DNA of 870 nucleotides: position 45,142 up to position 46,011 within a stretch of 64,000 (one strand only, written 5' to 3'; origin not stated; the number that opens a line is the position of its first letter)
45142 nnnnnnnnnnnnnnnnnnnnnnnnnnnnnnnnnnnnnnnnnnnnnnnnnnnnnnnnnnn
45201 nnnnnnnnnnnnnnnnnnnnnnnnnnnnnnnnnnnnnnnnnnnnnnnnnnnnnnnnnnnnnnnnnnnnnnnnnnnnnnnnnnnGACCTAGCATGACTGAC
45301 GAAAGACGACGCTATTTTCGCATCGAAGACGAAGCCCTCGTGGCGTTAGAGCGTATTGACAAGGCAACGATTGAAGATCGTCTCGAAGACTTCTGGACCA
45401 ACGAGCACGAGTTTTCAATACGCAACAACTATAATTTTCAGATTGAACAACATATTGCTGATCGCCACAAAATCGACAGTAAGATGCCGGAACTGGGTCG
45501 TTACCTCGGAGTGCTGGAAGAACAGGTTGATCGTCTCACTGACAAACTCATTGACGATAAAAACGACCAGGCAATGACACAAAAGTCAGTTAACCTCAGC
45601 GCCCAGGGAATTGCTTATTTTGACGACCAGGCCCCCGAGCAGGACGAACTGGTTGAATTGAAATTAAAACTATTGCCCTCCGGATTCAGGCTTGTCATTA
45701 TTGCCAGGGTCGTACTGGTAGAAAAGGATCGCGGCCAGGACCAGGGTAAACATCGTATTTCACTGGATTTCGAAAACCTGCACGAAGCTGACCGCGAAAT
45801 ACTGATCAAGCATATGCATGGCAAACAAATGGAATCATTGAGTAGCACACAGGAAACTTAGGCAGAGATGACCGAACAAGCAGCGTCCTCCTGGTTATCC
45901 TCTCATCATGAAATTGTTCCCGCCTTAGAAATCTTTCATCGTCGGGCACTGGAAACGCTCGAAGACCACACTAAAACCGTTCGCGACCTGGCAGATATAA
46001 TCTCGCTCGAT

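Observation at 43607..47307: Second-stator-like MotA/MotB pair followed by PilZ and HDOD proteins in one co-directional block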

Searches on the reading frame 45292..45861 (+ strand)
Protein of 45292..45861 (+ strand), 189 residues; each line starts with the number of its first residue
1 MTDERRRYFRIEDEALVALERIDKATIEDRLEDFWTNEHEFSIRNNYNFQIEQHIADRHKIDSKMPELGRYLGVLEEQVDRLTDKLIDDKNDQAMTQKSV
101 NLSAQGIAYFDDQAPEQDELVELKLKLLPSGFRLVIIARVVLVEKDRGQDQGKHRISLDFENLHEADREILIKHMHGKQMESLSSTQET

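Call 3: search_protein_families(library=pfam, proteins=[window:45292-45861:+], max_evalue=0.01)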
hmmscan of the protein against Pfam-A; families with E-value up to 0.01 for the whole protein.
window:45292-45861:+ (189 aa): 1 family
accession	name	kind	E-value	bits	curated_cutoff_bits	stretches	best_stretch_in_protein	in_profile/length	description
PF07238.19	PilZ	-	1.2e-07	32.4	22.5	1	91-174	19-99/102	PilZ domain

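Call 4: search_protein_families(library=ncbifam, proteins=[window:45292-45861:+], max_evalue=0.01)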
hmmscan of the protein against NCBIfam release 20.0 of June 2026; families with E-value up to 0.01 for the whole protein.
window:45292-45861:+ (189 aa): 1 family
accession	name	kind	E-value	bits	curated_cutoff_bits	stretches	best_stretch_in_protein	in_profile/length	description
TIGR02266.1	gmx_TIGR02266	paralog_domain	0.00022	21.4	68.7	1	92-172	14-92/96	TIGR02266 family protein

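Call 5: find_encoding_contigs(protein=window:45292-45861:+, flank=10000, max_places=6)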
Protein window:45292-45861:+ (189 aa): 1 contig read that carries it; 1 place shown.
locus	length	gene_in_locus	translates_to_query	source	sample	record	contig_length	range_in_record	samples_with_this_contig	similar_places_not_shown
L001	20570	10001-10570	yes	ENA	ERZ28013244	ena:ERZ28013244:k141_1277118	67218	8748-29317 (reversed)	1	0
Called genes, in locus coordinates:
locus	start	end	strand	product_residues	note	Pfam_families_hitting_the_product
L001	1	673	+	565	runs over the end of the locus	PF00654:Voltage_CLC, PF00571:CBS (faint)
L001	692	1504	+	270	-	PF02749:QRPTase_N, PF01729:QRPTase_C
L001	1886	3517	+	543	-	PF02690:Na_Pi_cotrans, PF01895:PhoU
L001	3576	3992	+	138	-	PF13211:DUF4019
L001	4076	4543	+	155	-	-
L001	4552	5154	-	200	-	PF00483:NTP_transferase, PF12804:NTP_transf_3 (weak)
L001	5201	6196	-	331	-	PF01636:APH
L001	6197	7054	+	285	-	PF03819:MazG, PF01503:PRA-PH (weak), PF03819:MazG (weak)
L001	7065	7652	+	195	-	PF00440:TetR_N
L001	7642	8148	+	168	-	-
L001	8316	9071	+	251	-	PF01618:MotA_ExbB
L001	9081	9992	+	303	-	PF13677:MotB_plug, PF00691:OmpA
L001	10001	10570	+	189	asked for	PF07238:PilZ (weak)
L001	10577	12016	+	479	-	PF08668:HDOD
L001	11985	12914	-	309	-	PF00126:HTH_1, PF03466:LysR_substrate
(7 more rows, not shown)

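Call 6: find_homologous_proteins(query=window:45292-45858:+)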
Query window:45292-45858:+ (189 aa): 250 proteins with E <= 0.001 among 309 candidates; the best 120 are listed.
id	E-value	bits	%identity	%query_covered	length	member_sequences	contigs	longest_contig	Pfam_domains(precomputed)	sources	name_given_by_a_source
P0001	9.8e-108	376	93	100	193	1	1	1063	PF07238.20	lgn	-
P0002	4.4e-106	371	91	100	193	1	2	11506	PF07238.20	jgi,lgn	-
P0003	2.1e-105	368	90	100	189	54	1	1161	PF07238.20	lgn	-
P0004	1.8e-104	365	90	100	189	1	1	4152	PF07238.20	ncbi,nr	ncbi:MAG: PilZ domain-containing protein [Gammaproteobacteria bacterium]|nr:PilZ domain-containing p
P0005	2.5e-103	362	88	100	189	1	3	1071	PF07238.20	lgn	-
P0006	1.9e-101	356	87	100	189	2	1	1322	PF07238.20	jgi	-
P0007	1.1e-100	353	87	99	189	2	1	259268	PF07238.20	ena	-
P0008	9.5e-100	350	85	100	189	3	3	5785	PF07238.20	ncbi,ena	-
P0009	2.0e-98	346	85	100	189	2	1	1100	PF07238.20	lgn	-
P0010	2.8e-91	322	80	100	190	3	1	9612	PF07238.20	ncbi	-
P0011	3.6e-91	322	78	100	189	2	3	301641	PF07238.20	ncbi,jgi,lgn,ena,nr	ncbi:MAG: PilZ domain-containing protein [Gammaproteobacteria bacterium]|nr:PilZ domain-containing p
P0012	2.4e-90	319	77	100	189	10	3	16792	PF07238.20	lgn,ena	-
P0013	6.6e-90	318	80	99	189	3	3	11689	PF07238.20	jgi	-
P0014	2.4e-88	313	75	100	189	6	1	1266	PF07238.20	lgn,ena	-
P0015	5.2e-88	312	76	100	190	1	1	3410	PF07238.20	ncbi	-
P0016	4.9e-87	309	77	99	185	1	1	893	PF07238.20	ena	-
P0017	7.4e-85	302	72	100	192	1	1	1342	PF07238.20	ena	-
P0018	1.5e-84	301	72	100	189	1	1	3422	PF07238.20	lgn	-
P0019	1.9e-84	300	72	100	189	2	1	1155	PF07238.20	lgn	-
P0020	7.1e-84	298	75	99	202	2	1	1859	PF07238.20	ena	-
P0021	1.5e-83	297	71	100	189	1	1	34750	PF07238.20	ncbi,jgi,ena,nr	ncbi:MAG: PilZ domain-containing protein [Gammaproteobacteria bacterium]|nr:PilZ domain-containing p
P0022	2.5e-83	297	72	100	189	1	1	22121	PF07238.20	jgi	-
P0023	3.1e-83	296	70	99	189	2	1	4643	PF07238.20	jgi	jgi:hypothetical protein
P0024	4.6e-83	296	72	100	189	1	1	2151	PF07238.20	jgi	jgi:hypothetical protein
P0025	6.3e-83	295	73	100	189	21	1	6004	PF07238.20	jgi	jgi:hypothetical protein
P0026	9.5e-83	295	72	100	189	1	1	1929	PF07238.20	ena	-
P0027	1.5e-82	294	72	100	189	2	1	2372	PF07238.20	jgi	jgi:hypothetical protein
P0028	1.6e-82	294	70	100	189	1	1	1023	PF07238.20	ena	-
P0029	4.4e-82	293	72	100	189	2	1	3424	PF07238.20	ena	-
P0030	5.6e-82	292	72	100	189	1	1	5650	PF07238.20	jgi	jgi:hypothetical protein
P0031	6.9e-82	292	71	100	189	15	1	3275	PF07238.20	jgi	-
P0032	2.1e-81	290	72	99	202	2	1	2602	PF07238.20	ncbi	-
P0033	3.4e-81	290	70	100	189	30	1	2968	PF07238.20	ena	-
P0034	5.7e-81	289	71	100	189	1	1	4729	PF07238.20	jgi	jgi:hypothetical protein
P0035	8.2e-81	288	69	100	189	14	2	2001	PF07238.20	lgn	-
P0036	1.0e-80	288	69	100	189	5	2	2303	PF07238.20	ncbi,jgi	jgi:hypothetical protein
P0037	1.0e-80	288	69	100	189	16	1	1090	PF07238.20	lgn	-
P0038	1.6e-80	287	70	100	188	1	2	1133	PF07238.20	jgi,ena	-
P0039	1.8e-80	287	70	100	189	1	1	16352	PF07238.20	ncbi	-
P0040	1.9e-80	287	69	100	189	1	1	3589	PF07238.20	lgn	-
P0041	2.7e-80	287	68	100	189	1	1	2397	PF07238.20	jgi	jgi:hypothetical protein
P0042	3.4e-80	286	70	100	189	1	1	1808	PF07238.20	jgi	jgi:hypothetical protein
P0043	4.6e-80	286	70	100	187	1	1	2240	PF07238.20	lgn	-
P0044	5.1e-80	286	70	100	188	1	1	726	PF07238.20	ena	-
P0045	5.8e-80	286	72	100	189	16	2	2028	PF07238.20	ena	-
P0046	7.6e-80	285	70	100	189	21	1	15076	PF07238.20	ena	-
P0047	5.2e-79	283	71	99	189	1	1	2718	PF07238.20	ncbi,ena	-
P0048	5.2e-79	283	69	99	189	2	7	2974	PF07238.20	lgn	-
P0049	6.1e-79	282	68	100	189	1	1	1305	PF07238.20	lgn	-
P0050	7.4e-79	282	70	100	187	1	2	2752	PF07238.20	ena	-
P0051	8.3e-79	282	67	100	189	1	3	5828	PF07238.20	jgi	-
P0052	9.9e-79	282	68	100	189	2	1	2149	PF07238.20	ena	-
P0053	1.1e-78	281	68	99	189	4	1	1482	PF07238.20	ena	-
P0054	1.5e-78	281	69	93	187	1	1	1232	PF07238.20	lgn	-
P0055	1.9e-78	281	70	100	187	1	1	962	PF07238.20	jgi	-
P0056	2.1e-78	281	69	100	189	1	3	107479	PF07238.20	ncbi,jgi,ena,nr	ncbi:MAG: PilZ domain-containing protein [Gammaproteobacteria bacterium]|nr:PilZ domain-containing p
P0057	2.5e-78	280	70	100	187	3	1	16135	PF07238.20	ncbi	-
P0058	2.6e-78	280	68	100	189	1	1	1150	PF07238.20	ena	-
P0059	7.0e-78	279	67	100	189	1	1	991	PF07238.20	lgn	-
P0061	1.0e-77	278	69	100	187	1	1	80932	PF07238.20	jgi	-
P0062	1.2e-77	278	69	100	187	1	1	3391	PF07238.20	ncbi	-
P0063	1.8e-77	278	67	93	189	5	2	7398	PF07238.20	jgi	-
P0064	1.8e-77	277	69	100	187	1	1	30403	PF07238.20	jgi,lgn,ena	jgi:hypothetical protein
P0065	2.2e-77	277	67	100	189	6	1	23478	PF07238.20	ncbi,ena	-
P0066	4.5e-77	276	69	99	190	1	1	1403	PF07238.20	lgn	-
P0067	5.0e-77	276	69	100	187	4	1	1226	PF07238.20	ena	-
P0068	6.6e-77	276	68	100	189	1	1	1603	PF07238.20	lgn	-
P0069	8.0e-77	275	67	100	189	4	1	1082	PF07238.20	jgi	-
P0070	8.7e-77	275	68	100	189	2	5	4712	PF07238.20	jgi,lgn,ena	-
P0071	1.2e-76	275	68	100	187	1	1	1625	PF07238.20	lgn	-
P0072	1.8e-76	274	68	100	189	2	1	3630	PF07238.20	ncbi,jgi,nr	ncbi:MAG: PilZ domain-containing protein [Gammaproteobacteria bacterium]|nr:PilZ domain-containing p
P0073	1.8e-76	274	67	100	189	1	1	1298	PF07238.20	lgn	-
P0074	2.8e-76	274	68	99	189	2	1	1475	PF07238.20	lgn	-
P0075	4.6e-76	273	67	100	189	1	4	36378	PF07238.20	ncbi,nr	ncbi:MAG: PilZ domain-containing protein [Gammaproteobacteria bacterium]|nr:PilZ domain-containing p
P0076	1.1e-75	272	69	100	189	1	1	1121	PF07238.20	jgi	jgi:hypothetical protein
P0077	1.7e-75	271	68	99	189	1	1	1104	PF07238.20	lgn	-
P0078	2.9e-75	270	68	99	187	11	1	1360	PF07238.20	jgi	jgi:hypothetical protein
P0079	3.7e-75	270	72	90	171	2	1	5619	PF07238.20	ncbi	-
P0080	4.8e-75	270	67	100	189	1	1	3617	PF07238.20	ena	-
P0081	6.1e-75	269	66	100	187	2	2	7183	PF07238.20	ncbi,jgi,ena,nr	ncbi:MAG: PilZ domain-containing protein [Gammaproteobacteria bacterium]|nr:PilZ domain-containing p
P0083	1.7e-74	268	68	100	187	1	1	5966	PF07238.20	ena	-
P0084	2.2e-74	267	66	99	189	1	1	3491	PF07238.20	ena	-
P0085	2.5e-74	267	65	100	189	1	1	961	PF07238.20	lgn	-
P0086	4.3e-74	267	65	100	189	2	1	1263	PF07238.20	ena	-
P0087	1.1e-73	265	67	99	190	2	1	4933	PF07238.20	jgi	-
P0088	1.8e-73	264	65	99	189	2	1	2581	PF07238.20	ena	-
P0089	2.9e-73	264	71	90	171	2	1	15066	PF07238.20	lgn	-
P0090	5.6e-73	263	65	100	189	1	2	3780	PF07238.20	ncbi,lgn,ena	-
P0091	5.9e-73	263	67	100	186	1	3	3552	PF07238.20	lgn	-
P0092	7.5e-73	262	65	91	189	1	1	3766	PF07238.20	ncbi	-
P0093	9.9e-73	262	65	99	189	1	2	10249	PF07238.20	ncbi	-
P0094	1.4e-72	262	65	100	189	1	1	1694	PF07238.20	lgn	-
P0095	1.8e-72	261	65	100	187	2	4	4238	PF07238.20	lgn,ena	-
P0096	2.3e-72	261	65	100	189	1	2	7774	PF07238.20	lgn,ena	-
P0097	4.4e-72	260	65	100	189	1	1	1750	PF07238.20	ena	-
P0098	3.4e-71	257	63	99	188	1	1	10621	PF07238.20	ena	-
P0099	5.9e-71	256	64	100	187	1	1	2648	PF07238.20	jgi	-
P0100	6.6e-71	256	62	93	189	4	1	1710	PF07238.20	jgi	-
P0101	9.0e-71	256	64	99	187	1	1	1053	PF07238.20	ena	-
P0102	1.8e-70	255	62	99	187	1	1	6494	PF07238.20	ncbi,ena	-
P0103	4.3e-70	253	63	100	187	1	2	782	PF07238.20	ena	-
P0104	5.3e-70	253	65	100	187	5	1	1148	PF07238.20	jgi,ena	jgi:hypothetical protein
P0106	2.1e-69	251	62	100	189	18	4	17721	PF07238.20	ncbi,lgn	-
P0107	5.2e-69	250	62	99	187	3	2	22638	PF07238.20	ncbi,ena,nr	ncbi:MAG: PilZ domain-containing protein [Rhodobacter sp.]|nr:PilZ domain-containing protein [Rhodob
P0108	1.4e-68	249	65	100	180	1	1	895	PF07238.20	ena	-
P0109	5.5e-68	247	61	99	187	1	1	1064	PF07238.20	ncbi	-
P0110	6.4e-68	246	64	99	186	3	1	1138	PF07238.20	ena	-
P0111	1.4e-67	245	62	100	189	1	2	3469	PF07238.20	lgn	-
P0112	1.4e-67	245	61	99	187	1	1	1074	PF07238.20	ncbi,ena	-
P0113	2.8e-67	244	60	99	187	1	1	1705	PF07238.20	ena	-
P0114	2.8e-67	244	61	99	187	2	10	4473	PF07238.20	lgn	-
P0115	3.5e-67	244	62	98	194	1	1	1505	PF07238.20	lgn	-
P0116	4.9e-67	244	60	99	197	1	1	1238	PF07238.20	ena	-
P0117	5.4e-67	243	61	99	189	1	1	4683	PF07238.20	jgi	jgi:hypothetical protein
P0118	7.2e-67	243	64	99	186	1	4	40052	PF07238.20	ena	-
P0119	7.8e-67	243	59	100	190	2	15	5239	PF07238.20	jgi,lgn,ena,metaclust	metaclust:\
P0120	8.4e-67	243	64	100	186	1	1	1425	PF07238.20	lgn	-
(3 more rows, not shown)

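Call 9: find_encoding_contigs(protein=P0011, flank=10000, max_places=3)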
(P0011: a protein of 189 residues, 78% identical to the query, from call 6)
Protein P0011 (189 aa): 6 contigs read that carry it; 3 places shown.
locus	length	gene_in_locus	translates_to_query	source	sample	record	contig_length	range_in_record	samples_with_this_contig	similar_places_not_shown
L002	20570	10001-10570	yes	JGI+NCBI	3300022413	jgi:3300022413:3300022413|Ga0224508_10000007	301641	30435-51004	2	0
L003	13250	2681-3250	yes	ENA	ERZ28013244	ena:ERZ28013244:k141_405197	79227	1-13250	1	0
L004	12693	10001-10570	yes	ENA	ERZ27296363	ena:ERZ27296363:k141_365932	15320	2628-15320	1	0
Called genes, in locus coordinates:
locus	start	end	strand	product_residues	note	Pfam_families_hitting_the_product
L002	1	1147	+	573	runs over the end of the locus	PF00654:Voltage_CLC, PF00571:CBS (faint)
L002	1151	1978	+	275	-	PF02749:QRPTase_N, PF01729:QRPTase_C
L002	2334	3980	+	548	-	PF02690:Na_Pi_cotrans, PF01895:PhoU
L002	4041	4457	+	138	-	PF13211:DUF4019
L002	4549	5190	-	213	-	PF00483:NTP_transferase, PF12804:NTP_transf_3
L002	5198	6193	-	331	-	PF01636:APH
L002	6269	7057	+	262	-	PF03819:MazG, PF01503:PRA-PH (weak), PF03819:MazG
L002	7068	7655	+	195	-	PF00440:TetR_N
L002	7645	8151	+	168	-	-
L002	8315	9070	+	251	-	PF01618:MotA_ExbB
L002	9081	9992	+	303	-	PF13677:MotB_plug, PF00691:OmpA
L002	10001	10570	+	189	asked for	PF07238:PilZ (weak)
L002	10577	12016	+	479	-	PF08668:HDOD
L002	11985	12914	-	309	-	PF00126:HTH_1, PF03466:LysR_substrate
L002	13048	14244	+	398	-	PF00355:Rieske, PF00848:Ring_hydroxyl_A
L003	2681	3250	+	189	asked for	PF07238:PilZ (weak)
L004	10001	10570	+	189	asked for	PF07238:PilZ (weak)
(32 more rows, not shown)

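Call 10: find_encoding_contigs(protein=P0118, flank=10000, max_places=3)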
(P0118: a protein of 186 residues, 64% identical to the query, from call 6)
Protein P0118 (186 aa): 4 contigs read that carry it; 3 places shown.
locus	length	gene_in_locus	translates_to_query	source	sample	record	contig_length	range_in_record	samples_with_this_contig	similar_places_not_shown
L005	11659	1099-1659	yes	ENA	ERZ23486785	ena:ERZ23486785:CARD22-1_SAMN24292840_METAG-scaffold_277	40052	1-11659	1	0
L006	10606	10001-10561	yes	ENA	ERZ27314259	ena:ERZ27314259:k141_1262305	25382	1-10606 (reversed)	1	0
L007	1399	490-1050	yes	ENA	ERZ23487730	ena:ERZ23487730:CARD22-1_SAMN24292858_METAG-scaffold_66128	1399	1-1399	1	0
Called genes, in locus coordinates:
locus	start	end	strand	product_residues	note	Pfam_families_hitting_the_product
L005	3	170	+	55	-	?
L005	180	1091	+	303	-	PF13677:MotB_plug, PF00691:OmpA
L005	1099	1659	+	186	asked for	PF07238:PilZ (faint)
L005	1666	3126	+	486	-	PF08668:HDOD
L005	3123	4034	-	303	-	PF00126:HTH_1, PF03466:LysR_substrate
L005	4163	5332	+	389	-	PF00355:Rieske, PF00848:Ring_hydroxyl_A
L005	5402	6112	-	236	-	PF01411:tRNA-synt_2c, PF07973:tRNA_SAD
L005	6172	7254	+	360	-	PF00817:IMS, PF11798:IMS_HHH, PF21999:IMS_HHH_1, PF11799:IMS_C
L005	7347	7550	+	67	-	-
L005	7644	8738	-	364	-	PF05145:AbrB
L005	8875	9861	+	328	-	PF00389:2-Hacid_dh, PF02826:2-Hacid_dh_C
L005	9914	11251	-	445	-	PF08521:2CSK_N, PF26769:HAMP_PhoQ (weak), PF00512:HisKA, PF02518:HATPase_c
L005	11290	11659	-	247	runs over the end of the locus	PF00072:Response_reg, PF00486:Trans_reg_C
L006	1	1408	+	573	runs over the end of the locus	PF00654:Voltage_CLC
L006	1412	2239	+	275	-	PF02749:QRPTase_N, PF01729:QRPTase_C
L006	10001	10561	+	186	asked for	PF07238:PilZ (faint)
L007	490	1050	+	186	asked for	PF07238:PilZ (faint)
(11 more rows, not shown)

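Call 11: find_related_loci(query=A1, collection=genome_contigs, flank=10000)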
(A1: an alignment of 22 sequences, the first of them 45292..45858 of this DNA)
Query A1 (189 aa) in genome_contigs; peptide patterns used: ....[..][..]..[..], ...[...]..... (x = any residue, [..] = any of these).
328 stretches matched a pattern; 237 encode a relative of the query (tblastn E <= 1e-3); the best 80 are kept; 79 distinct loci.
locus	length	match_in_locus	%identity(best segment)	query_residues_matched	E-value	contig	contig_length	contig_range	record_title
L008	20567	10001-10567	96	1-189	9e-121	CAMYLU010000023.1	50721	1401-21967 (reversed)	MAG: uncultured Gammaproteobacteria bacterium isolate FCS_Gamma_010 genome assembly, contig: scaffold_91, whole genome s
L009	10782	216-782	90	1-189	5e-113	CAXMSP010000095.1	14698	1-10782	MAG: uncultured Gammaproteobacteria bacterium isolate 10C-St20-MC-01_bin.30.orig genome assembly, contig: k141_1719757,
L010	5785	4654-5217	86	1-188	6e-102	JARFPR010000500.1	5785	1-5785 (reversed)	MAG: Gammaproteobacteria bacterium isolate MAG_Ve_Sed_03 k141_4218061, whole genome shotgun sequence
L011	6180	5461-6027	75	1-189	2e-96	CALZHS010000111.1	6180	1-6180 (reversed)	MAG: uncultured Gammaproteobacteria bacterium isolate FO_M_Gamma_013 genome assembly, contig: scaffold_11479, whole geno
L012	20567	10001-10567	79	1-189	5e-92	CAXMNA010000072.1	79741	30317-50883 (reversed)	MAG: uncultured Gammaproteobacteria bacterium isolate 07C-BC-St02_bin.9.orig genome assembly, contig: k141_3927471, whol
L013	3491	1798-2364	70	1-189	5e-90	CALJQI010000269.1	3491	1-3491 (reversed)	MAG: uncultured Gammaproteobacteria bacterium isolate N3_Bin_MAXBIN__027_1 genome assembly, contig: c_000003093453, whol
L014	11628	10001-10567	70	1-189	5e-89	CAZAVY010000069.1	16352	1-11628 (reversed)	MAG TPA_asm: uncultured Gammaproteobacteria bacterium isolate binchicken_co24_146 genome assembly, contig: NODE_1176_len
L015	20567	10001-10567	69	1-189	3e-87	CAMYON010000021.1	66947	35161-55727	MAG: uncultured Gammaproteobacteria bacterium isolate FCS_Gamma_011 genome assembly, contig: scaffold_216, whole genome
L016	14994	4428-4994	69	1-189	8e-87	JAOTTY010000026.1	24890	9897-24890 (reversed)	MAG: Gammaproteobacteria bacterium isolate 13_July_SF_Bin35 13_July_SF_Bin35_scaffold_586_c1, whole genome shotgun seque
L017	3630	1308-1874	68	1-189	3e-85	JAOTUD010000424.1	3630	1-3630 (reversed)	MAG: Gammaproteobacteria bacterium isolate 13_July_SF_Bin40 13_July_SF_Bin40_scaffold_15238_c1, whole genome shotgun seq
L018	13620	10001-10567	70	1-189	3e-82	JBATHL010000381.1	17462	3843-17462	MAG: Gammaproteobacteria bacterium isolate MFD10361_ilm_asm_bin2 k127_34665, whole genome shotgun sequence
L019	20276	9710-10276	67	1-189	9e-79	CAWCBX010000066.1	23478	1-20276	MAG: uncultured Gammaproteobacteria bacterium isolate MFD03551.bin.3.55 genome assembly, contig: contig_28401, whole gen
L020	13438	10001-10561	70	1-189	1e-78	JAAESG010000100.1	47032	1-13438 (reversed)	MAG: Gammaproteobacteria bacterium isolate Ust_6 UstG_CONTIG653421, whole genome shotgun sequence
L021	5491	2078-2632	62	1-187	7e-78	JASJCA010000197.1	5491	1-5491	MAG: Rhodobacter sp. isolate MO_135.B1 MO_135.c_13796, whole genome shotgun sequence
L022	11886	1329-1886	61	4-189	2e-74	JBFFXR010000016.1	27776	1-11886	MAG: Gammaproteobacteria bacterium isolate Mix_sand01.2020.11.D.3 k141_2853191_length_27776_cov_20.2241, whole genome sh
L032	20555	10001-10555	50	1-186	2e-59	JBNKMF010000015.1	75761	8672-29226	MAG: Gammaproteobacteria bacterium isolate H1.bin.24.strict NODE_15_length_75761_cov_145.292004, whole genome shotgun se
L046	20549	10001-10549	43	1-183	1e-47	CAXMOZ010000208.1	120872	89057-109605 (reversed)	MAG: uncultured Acidimicrobiia bacterium isolate 07C-BC-St04_bin.28.orig genome assembly, contig: k141_2392402, whole ge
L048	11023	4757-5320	46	1-188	2e-47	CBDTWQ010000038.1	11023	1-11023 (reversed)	MAG TPA_asm: uncultured Gammaproteobacteria bacterium isolate SRR7614714_binner12_Refined_25 genome assembly, contig: ER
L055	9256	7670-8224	45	1-186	4e-53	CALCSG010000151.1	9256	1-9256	MAG TPA_asm: uncultured Gammaproteobacteria bacterium isolate ERR2206791_bin.50_CONCOCT_v1.1_MAG genome assembly, contig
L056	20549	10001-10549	33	2-183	6e-30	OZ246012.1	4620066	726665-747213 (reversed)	MAG: Gammaproteobacteria bacterium isolate cdc0f530-035d-4955-97c4-39c5ebdcd4ad genome assembly, chromosome: 1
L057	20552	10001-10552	35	1-183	2e-27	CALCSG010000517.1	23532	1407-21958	MAG TPA_asm: uncultured Gammaproteobacteria bacterium isolate ERR2206791_bin.50_CONCOCT_v1.1_MAG genome assembly, contig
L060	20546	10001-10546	33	4-189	8e-25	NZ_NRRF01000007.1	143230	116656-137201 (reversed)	Thiocystis violacea strain DSM 208 scaffold0007, whole genome shotgun sequence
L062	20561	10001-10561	32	4-188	9e-25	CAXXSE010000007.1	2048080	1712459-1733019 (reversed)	MAG: Methylococcales bacterium isolate 6b98c4a4-d9d8-4516-b822-97e2a8b70ebf genome assembly, contig: contig_7, whole gen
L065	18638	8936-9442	32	4-176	3e-23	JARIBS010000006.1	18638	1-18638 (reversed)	MAG: Thiorhodococcus sp. isolate cluster2_bin.20 k127_1342560, whole genome shotgun sequence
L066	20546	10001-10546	30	4-189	3e-23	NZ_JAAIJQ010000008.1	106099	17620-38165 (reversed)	Thiorhodococcus minor strain DSM 11518 NODE_8_length_106099_cov_26.1249, whole genome shotgun sequence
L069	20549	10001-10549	33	4-183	6e-23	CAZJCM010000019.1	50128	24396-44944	MAG TPA_asm: uncultured Sedimenticola sp. isolate binchicken_co64_81 genome assembly, contig: NODE_373_length_50128_cov_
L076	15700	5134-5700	30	2-187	2e-21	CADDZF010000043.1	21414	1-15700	Methylococcaceae bacterium isolate 16 genome assembly, contig: NODE_1572_length_21414_cov_5.114248, whole genome shotgun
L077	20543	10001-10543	29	4-183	8e-21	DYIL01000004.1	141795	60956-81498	MAG TPA_asm: Methyloversatilis universalis isolate TT109_59_23 Afr_mines_TT109_41_length_141795_cov_9_526139, whole geno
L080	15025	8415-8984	31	2-189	3e-20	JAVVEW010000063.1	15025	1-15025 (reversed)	MAG: Methylococcales bacterium isolate TamC13-31 NODE_63_length_15025_cov_4.599746, whole genome shotgun sequence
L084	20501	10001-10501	31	1-175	9e-20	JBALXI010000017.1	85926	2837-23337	MAG: Oleispira sp. isolate 9NakV-01 NODE_17_length_85926_cov_378.396953, whole genome shotgun sequence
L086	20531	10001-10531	29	2-175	1e-19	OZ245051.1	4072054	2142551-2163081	MAG: Sedimenticolaceae bacterium isolate 9f9d7339-0042-4cb7-a141-f72079882acd genome assembly, chromosome: 1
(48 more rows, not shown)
